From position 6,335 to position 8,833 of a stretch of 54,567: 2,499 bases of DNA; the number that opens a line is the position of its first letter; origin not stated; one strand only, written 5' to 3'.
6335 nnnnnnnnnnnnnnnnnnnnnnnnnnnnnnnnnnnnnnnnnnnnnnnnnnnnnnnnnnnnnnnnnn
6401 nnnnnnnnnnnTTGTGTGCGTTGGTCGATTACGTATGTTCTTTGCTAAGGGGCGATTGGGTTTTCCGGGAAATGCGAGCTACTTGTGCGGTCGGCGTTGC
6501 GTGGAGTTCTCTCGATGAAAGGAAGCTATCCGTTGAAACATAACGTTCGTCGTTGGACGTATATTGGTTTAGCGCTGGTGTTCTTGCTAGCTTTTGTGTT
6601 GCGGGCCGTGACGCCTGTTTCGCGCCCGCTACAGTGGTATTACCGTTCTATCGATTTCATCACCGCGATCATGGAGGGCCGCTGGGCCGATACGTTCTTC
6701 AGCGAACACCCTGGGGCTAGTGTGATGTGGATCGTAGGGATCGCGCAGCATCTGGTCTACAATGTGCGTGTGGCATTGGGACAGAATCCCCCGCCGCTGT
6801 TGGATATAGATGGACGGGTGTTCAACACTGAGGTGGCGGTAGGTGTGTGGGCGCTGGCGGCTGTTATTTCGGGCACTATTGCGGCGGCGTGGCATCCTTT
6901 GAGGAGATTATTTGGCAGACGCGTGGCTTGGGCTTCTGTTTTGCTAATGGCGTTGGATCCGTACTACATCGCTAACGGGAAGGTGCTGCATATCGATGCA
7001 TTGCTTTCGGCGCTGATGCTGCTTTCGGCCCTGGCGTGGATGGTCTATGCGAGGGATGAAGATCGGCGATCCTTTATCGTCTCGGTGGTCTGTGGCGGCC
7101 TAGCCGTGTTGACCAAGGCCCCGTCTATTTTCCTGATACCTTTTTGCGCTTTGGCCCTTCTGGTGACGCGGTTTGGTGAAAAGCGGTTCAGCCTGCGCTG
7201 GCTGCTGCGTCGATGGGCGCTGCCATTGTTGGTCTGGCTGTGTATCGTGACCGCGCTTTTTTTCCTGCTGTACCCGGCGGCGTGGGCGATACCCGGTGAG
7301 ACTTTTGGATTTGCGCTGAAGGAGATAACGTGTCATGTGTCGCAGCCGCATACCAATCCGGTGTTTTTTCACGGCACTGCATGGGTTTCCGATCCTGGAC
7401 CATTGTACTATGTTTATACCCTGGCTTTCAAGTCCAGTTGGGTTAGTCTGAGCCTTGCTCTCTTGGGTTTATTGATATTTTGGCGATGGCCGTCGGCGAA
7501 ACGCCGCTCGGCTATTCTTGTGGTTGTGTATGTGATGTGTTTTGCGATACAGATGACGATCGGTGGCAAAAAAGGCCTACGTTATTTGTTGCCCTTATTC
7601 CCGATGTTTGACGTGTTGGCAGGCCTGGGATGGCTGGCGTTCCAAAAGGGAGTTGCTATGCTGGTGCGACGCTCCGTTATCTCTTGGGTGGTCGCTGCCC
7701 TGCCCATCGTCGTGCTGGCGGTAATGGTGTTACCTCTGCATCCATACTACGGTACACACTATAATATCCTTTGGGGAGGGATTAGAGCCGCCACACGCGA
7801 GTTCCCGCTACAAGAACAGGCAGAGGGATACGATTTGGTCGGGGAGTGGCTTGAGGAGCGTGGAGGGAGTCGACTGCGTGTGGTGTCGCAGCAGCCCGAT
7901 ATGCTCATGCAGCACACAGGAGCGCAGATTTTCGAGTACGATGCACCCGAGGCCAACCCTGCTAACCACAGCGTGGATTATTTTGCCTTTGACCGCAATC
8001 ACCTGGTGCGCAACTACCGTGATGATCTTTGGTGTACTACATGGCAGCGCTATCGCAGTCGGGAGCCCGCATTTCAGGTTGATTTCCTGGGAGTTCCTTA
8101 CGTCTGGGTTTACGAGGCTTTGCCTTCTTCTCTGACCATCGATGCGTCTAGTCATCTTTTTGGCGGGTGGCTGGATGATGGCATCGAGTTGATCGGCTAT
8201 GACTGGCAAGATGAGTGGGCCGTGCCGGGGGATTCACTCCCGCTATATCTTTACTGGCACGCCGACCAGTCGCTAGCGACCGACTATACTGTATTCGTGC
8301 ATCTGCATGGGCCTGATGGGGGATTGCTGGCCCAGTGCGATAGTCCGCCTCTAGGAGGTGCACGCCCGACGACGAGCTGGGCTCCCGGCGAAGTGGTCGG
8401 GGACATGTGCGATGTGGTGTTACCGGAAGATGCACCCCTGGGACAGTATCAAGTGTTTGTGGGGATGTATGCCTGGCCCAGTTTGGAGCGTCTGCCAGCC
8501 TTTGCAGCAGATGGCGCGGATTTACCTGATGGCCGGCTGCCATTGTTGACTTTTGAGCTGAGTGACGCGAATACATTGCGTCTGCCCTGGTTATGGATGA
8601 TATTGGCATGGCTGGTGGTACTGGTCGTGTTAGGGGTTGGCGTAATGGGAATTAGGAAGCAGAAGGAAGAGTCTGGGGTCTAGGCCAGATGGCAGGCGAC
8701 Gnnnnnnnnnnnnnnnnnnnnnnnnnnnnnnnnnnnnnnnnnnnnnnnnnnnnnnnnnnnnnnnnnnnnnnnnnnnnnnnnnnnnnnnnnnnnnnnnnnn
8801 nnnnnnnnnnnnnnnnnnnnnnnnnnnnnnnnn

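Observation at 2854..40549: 36-kb co-directional array of 13 GT-C-type membrane glycosyltransferase paralogues (14 GT-C modules), closed by a Wzy_C protein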

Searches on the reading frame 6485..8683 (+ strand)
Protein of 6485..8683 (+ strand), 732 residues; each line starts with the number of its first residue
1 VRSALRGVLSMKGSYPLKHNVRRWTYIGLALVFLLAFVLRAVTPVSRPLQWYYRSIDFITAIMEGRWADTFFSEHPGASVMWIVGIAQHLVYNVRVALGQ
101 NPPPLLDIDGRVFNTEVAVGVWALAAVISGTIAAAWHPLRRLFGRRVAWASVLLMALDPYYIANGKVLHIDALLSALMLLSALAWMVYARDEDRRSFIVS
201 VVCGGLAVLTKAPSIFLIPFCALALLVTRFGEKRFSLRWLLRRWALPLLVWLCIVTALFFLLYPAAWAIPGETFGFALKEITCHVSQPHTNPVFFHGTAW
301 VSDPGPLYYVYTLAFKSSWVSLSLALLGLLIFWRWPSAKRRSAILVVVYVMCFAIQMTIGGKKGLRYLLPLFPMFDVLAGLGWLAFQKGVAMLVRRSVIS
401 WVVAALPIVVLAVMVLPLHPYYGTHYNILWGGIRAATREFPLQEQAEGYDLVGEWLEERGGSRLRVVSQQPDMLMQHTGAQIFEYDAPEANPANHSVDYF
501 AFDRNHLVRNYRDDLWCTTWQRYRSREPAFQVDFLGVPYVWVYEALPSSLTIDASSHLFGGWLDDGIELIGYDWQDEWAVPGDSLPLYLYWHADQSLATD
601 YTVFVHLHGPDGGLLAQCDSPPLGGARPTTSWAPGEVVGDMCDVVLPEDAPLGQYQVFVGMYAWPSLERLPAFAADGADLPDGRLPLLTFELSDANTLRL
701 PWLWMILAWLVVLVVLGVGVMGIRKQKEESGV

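Call 4: search_protein_families(library=pfam, proteins=[window:6485-8683:+], max_evalue=0.01)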
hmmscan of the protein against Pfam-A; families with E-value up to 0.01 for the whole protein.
window:6485-8683:+ (732 aa): 2 families
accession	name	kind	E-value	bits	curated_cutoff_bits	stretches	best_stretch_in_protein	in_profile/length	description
PF13231.12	PMT_2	-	1e-11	45.7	26.1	1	120-242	24-145/160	Dolichyl-phosphate-mannose-protein mannosyltransferase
PF02366.24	PMT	-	4e-07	30.3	22.7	1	90-268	51-233/245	Dolichyl-phosphate-mannose-protein mannosyltransferase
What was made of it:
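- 6485..8683 (+): Type A GT-C (probable start ATG 6515), one CTD, C-terminal TM anchor. PMT_2 45.7 bits and PMT 30.3 bits (call 4).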

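Call 85: search_protein_families(library=ncbifam, proteins=[window:6515-8683:+], max_evalue=0.1)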
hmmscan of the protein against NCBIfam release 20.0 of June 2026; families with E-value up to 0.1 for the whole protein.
window:6515-8683:+ (722 aa): 1 family
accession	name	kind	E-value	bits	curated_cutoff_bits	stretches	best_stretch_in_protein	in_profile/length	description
NF051875.1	glycan_WsfD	subfamily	0.0022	16.8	80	1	101-254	91-242/452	glycan biosynthesis hexose transferase WsfD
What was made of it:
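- A weak WsfD (S-layer glycan hexose transferase) hit for 6515 (call 85).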
